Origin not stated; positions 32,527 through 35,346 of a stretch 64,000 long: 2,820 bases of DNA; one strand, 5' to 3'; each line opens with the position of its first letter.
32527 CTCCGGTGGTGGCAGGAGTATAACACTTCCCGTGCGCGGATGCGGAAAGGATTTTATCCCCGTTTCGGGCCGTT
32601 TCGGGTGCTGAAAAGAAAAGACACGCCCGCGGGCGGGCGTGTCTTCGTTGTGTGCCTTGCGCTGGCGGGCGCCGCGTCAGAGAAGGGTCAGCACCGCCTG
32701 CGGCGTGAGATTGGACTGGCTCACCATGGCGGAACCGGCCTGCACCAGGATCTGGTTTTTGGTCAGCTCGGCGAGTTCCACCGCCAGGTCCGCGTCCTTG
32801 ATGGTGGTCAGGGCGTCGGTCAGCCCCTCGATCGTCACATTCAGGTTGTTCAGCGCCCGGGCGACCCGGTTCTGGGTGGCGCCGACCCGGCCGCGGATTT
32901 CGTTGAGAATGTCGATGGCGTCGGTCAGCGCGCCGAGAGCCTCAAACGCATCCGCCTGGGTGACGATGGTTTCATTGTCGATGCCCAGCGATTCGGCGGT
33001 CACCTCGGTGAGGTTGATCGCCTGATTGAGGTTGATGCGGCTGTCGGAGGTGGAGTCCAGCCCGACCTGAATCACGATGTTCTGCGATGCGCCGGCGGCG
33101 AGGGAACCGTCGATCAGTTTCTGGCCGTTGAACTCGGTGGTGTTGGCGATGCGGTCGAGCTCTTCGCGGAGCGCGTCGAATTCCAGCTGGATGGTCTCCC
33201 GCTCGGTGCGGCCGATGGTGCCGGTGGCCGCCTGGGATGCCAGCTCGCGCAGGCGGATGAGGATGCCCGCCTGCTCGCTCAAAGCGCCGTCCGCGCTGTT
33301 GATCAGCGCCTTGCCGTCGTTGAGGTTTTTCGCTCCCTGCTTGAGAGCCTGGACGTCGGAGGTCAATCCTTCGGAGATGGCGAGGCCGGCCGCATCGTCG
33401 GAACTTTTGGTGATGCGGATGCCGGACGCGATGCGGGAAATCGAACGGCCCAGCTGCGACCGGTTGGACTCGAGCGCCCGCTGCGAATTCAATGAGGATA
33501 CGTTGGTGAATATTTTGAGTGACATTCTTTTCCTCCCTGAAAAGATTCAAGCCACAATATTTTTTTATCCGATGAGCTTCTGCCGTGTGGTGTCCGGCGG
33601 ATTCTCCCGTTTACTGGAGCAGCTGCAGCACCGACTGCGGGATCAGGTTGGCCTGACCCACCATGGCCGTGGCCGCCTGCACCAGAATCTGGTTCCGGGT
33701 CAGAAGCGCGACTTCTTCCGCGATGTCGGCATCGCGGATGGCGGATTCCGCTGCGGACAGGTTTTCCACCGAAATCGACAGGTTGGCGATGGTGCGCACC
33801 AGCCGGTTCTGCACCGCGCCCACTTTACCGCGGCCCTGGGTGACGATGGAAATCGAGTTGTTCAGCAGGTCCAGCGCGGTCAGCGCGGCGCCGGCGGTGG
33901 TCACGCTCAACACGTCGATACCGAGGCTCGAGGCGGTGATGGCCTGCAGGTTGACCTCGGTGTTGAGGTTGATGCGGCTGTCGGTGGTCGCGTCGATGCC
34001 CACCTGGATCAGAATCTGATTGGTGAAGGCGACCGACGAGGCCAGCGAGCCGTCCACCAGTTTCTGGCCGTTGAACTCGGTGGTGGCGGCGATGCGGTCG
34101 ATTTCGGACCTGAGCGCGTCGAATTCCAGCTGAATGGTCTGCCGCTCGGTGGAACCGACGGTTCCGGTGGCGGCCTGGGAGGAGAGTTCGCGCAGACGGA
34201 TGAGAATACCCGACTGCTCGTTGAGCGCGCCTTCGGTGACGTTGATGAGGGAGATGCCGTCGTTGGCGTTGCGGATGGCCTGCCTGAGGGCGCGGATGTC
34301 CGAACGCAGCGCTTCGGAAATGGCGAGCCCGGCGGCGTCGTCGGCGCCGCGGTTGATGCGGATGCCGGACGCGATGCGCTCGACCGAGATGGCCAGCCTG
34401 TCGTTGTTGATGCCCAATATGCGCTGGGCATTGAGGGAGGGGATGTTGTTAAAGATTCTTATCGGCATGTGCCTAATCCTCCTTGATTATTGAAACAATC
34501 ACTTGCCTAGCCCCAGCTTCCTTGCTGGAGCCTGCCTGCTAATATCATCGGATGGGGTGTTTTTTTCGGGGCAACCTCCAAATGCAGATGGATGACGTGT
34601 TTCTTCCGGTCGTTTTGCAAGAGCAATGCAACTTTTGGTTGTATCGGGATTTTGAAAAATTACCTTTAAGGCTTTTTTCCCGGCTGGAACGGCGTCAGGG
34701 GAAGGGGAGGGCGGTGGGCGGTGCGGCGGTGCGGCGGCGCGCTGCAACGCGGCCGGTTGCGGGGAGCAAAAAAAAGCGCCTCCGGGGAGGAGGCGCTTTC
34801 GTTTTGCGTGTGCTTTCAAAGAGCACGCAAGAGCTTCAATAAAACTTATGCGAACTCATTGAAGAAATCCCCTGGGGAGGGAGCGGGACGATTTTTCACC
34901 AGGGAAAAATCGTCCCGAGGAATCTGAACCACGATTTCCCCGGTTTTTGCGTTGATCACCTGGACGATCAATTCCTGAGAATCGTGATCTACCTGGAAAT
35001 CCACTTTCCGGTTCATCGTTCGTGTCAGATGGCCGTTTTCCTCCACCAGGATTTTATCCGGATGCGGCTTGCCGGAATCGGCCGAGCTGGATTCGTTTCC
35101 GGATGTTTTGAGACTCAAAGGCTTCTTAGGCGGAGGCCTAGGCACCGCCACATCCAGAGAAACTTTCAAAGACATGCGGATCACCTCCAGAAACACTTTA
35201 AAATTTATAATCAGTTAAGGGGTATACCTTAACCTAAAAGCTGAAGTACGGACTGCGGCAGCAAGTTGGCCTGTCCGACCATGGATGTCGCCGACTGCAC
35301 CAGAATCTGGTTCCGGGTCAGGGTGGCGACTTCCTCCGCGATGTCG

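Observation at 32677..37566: Tandem array of four short flagellin genes (three near-identical, one divergent) with FlaG embedded and no fliD/fliS nearby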

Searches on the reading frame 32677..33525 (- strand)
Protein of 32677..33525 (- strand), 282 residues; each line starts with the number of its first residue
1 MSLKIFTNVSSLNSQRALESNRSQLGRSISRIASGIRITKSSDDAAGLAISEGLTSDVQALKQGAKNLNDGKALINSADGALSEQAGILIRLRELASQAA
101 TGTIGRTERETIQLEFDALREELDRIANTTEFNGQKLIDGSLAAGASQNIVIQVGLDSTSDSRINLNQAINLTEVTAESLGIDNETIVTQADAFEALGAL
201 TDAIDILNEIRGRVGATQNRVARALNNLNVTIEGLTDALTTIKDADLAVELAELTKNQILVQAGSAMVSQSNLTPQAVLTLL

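Call 3: search_protein_families(library=pfam, proteins=[window:32677-33525:-], max_evalue=0.01)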
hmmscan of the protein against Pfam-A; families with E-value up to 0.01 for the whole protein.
window:32677-33525:- (282 aa): 2 families
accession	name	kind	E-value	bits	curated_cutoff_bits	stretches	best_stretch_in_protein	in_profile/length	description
PF00669.25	Flagellin_N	-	8.6e-36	123.5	26.6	1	5-141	1-137/139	Bacterial flagellin N-terminal helical region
PF00700.27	Flagellin_C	-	3e-21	76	23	1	198-282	2-86/86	Bacterial flagellin C-terminal helical region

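Call 38: search_protein_families(library=ncbifam, proteins=[window:32677-33525:-], max_evalue=0.001)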
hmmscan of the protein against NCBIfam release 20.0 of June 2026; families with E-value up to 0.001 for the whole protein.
window:32677-33525:- (282 aa): 28 families (the best 25 are shown)
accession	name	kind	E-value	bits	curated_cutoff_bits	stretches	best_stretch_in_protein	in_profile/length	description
NF009448.0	PRK12806.1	equivalog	8e-62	209.6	531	2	4-176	4-181/475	flagellin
NF009444.0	PRK12802.1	equivalog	1.8e-61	208.2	332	1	1-282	1-281/282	flagellin domain-containing protein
NF009449.0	PRK12807.1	subfamily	2.1e-55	188.3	347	1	4-282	2-286/287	flagellin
NF006467.0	PRK08869.1-2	subfamily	2.7e-53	181.5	443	2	3-169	3-162/400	flagellin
NF009446.0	PRK12804.1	subfamily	6.8e-52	176.8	352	1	4-282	2-300/301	flagellin Hag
NF005294.0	PRK06819.1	subfamily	2.7e-51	175.3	387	2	5-186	5-179/376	FliC/FljB family flagellin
NF006466.0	PRK08869.1-1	subfamily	1.7e-50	172.7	426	2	1-167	1-162/377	flagellin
NF006468.0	PRK08869.1-3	subfamily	2.5e-49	168.4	436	2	1-145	1-145/378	polar flagellin E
NF006469.0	PRK08869.1-4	equivalog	1e-47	163.3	627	2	1-158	1-163/377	flagellin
NF038071.1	lat_flg_LafA_2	exception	1.4e-47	162.4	365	1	1-282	1-283/284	lateral flagellin LafA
NF009450.0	PRK12808.1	equivalog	1.3e-45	156.9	476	2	4-193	2-181/476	flagellin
NF005953.0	PRK08026.1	subfamily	3.3e-45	155.7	619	2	4-168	4-162/548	FliC/FljB family flagellin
NF006470.0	PRK08869.1-5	equivalog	1e-42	146.8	423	2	3-172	2-166/388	flagellin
NF006264.0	PRK08411.1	subfamily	8.7e-41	140.3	729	2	1-165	1-170/572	flagellin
NF010115.0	PRK13588.1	subfamily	3.2e-40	138.6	503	2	1-165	1-170/514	flagellin B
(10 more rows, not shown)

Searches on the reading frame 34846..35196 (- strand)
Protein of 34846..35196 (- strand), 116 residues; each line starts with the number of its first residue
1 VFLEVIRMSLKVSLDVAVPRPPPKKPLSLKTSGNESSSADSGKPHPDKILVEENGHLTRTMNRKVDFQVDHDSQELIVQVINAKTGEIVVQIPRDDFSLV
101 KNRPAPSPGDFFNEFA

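Call 3: search_protein_families(library=pfam, proteins=[window:34846-35196:-], max_evalue=0.01)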
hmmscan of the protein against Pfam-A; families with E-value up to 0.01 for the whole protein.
window:34846-35196:- (116 aa): 1 family
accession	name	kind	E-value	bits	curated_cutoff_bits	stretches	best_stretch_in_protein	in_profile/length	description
PF03646.20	FlaG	-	7.4e-09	36.1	23.8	1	50-95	37-82/101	FlaG protein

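Call 38: search_protein_families(library=ncbifam, proteins=[window:34846-35196:-], max_evalue=0.001)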
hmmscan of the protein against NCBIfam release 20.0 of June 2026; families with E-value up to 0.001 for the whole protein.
window:34846-35196:- (116 aa): 2 families
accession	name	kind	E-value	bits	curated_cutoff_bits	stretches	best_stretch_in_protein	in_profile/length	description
NF006465.1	PRK08868.1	equivalog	1.5e-07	31.9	154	1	50-100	74-124/134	flagellar protein FlaG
NF005834.1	PRK07738.1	equivalog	0.00027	21.4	107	1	51-94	52-95/117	flagellar protein FlaG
